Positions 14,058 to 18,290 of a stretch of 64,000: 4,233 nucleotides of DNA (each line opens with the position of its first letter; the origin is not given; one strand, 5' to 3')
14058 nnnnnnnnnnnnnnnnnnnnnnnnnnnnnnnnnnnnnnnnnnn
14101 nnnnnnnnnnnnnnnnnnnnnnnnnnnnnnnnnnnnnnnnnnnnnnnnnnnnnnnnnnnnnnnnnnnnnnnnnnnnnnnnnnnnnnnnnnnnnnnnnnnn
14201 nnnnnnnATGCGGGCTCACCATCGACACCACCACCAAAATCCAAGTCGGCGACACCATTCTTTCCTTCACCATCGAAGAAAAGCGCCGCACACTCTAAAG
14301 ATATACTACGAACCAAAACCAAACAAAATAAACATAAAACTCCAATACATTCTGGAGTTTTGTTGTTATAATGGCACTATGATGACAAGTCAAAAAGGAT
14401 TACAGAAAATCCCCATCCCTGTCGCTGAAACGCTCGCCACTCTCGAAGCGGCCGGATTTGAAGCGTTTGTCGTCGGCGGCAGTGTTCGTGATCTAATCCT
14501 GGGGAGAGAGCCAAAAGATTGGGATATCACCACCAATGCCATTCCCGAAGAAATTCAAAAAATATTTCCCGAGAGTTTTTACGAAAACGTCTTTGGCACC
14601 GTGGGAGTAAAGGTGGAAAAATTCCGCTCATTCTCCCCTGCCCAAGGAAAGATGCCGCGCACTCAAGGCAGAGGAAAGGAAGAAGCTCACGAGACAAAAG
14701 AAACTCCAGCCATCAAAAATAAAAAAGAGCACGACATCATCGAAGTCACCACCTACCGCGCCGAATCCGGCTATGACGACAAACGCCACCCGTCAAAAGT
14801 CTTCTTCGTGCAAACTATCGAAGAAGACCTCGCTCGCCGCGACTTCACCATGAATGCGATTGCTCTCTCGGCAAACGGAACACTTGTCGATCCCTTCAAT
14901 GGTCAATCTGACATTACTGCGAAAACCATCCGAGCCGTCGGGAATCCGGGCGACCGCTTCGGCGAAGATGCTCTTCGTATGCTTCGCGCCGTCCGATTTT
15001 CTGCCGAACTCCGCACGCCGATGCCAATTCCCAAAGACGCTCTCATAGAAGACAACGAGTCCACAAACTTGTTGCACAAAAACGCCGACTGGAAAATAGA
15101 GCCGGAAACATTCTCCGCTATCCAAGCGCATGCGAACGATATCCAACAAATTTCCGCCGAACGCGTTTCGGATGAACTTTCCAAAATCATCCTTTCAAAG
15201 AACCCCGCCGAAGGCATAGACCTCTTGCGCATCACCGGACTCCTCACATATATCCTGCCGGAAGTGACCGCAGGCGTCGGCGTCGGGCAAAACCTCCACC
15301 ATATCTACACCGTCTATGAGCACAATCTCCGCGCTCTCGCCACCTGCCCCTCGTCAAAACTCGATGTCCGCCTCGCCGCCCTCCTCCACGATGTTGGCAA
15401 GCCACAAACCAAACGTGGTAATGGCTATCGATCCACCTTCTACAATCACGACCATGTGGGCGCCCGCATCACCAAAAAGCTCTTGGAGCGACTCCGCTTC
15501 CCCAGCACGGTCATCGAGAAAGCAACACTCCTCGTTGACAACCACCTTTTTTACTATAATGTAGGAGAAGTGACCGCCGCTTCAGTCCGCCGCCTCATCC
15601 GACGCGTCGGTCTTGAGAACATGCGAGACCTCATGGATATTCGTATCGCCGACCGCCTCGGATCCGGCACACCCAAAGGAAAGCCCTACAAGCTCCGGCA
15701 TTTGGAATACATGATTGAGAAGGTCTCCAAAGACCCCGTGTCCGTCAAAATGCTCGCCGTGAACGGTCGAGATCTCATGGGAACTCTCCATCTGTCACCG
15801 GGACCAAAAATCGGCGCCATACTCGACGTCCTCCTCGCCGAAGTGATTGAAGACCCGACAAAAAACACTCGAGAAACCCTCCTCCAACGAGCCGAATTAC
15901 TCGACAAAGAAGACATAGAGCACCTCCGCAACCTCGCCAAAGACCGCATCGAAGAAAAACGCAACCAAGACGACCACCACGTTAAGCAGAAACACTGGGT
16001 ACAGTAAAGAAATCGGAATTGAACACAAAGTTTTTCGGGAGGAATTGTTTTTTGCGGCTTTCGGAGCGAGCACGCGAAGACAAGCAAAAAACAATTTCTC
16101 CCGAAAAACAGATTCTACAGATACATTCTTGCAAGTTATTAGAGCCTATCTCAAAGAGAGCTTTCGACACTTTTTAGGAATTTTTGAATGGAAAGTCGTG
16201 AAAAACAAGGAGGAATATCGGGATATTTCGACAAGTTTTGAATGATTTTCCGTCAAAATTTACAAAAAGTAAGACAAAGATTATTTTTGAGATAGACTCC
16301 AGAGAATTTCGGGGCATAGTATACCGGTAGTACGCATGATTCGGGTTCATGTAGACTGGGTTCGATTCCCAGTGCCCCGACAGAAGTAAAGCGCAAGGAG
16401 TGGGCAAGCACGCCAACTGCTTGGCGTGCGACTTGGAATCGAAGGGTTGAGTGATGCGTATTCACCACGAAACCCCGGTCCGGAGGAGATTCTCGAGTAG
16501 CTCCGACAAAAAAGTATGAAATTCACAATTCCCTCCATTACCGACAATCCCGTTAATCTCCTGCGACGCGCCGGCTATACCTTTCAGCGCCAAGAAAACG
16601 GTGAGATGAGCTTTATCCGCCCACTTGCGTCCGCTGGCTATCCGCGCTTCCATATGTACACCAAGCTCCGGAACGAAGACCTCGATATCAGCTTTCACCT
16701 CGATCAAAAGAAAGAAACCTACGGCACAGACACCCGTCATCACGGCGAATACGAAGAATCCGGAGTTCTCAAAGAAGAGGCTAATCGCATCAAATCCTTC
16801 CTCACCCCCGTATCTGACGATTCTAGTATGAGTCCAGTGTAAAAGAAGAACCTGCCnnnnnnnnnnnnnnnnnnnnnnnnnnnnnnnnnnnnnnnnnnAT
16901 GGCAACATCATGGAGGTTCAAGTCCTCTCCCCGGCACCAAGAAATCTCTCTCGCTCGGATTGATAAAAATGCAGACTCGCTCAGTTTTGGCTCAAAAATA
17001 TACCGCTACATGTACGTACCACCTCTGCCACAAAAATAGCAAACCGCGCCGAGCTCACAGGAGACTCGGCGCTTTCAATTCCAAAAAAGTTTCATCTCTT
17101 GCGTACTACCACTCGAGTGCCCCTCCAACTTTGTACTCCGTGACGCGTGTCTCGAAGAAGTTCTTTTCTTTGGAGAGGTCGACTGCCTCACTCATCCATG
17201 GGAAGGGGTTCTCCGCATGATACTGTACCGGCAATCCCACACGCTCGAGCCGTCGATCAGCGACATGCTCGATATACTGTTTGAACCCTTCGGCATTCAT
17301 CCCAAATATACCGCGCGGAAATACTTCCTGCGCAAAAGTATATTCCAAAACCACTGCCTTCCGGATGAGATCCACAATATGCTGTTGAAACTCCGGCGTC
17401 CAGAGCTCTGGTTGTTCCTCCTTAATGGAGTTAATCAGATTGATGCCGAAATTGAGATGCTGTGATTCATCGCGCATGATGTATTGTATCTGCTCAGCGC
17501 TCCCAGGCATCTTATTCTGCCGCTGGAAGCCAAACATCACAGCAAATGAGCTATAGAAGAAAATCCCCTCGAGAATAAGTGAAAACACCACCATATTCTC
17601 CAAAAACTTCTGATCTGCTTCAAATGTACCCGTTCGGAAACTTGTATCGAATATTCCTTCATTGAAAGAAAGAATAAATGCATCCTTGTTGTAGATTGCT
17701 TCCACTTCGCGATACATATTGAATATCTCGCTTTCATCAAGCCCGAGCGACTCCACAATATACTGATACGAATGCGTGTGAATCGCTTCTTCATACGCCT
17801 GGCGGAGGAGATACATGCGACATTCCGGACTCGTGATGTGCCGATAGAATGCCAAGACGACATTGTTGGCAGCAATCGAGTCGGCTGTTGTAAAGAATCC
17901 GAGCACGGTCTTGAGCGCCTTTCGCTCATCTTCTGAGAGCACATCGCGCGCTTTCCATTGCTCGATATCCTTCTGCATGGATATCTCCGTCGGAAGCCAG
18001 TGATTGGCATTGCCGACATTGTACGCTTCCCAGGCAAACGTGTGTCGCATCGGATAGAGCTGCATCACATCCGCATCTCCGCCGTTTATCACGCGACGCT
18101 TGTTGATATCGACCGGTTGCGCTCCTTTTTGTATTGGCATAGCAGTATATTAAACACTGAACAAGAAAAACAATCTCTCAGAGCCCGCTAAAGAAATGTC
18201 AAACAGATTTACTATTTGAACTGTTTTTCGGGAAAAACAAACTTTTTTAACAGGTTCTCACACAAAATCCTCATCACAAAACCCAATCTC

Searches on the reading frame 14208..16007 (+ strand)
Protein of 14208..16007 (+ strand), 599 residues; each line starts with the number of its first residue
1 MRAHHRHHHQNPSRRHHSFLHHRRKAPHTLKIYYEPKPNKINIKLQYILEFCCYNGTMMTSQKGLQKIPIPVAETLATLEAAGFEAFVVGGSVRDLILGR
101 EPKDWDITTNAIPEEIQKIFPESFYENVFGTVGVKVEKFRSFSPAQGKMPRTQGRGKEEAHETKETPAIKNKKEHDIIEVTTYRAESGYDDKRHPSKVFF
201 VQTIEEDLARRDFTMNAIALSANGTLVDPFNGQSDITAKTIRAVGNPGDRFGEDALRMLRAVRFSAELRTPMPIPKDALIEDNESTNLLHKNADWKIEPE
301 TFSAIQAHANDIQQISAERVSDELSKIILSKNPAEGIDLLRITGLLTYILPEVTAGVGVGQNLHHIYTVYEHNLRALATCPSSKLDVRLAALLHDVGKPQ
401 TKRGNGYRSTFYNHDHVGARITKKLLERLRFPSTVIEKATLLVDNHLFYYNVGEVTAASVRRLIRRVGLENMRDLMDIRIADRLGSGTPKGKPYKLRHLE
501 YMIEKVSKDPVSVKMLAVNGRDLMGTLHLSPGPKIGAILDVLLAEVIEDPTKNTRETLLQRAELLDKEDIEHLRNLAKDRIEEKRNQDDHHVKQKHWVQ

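Call 6: search_protein_families(library=pfam, proteins=[window:14208-16007:+], max_evalue=0.001)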
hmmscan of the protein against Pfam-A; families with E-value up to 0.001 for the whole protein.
window:14208-16007:+ (599 aa): 4 families
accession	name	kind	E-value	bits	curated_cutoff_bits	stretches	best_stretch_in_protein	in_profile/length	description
PF01743.26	PolyA_pol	-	4.3e-34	118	23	2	159-242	42-126/126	Poly A polymerase head domain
PF12627.12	PolyA_pol_RNAbd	-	3.2e-20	72.1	22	1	296-354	3-61/64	Probable RNA and SrmB- binding site of polymerase A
PF01966.28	HD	-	1.8e-10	41.5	22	1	382-484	22-113/116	HD domain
PF13735.12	tRNA_NucTran2_2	-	8.8e-10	39.2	27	1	424-560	26-147/149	tRNA nucleotidyltransferase domain 2 putative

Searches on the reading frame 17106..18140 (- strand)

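Call 6: search_protein_families(library=pfam, proteins=[window:17106-18140:-], max_evalue=0.001)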
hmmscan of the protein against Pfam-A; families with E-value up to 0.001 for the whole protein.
window:17106-18140:- (344 aa): 1 family
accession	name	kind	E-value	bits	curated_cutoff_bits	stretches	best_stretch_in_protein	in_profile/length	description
PF00268.27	Ribonuc_red_sm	-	6.2e-91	305.1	33.6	1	26-312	2-281/281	Ribonucleotide reductase, small chain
